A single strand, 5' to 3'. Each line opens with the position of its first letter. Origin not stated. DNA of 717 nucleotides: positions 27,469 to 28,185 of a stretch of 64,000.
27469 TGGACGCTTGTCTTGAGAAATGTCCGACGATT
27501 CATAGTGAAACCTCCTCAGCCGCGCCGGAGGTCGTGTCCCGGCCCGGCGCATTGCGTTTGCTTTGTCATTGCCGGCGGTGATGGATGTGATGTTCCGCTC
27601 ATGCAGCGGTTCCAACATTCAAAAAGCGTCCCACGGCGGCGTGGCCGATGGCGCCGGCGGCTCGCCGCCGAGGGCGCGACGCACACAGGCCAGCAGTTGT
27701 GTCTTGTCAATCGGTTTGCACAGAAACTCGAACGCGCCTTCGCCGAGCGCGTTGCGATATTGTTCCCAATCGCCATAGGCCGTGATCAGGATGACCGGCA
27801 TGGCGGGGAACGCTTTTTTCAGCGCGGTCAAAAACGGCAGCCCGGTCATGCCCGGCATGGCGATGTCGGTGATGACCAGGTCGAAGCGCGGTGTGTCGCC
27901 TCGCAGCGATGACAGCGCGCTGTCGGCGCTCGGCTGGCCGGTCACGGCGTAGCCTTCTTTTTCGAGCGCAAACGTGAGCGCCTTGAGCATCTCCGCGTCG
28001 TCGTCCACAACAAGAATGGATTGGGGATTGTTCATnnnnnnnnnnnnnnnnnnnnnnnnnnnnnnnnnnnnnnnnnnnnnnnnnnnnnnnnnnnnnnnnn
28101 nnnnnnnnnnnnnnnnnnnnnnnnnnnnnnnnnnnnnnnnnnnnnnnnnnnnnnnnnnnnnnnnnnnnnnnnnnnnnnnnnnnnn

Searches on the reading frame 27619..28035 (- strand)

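Call 77: search_protein_families(library=pfam, proteins=[window:27619-28035:-], max_evalue=0.001)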
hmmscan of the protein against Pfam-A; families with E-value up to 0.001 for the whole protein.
window:27619-28035:- (138 aa): 2 families
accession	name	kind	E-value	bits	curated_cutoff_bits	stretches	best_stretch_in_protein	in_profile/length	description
PF00072.30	Response_reg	-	3.9e-27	95.1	30.2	1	7-118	1-110/111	Response regulator receiver domain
PF06490.17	FleQ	-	0.00018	22.2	22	1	7-121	2-106/108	Flagellar regulatory protein FleQ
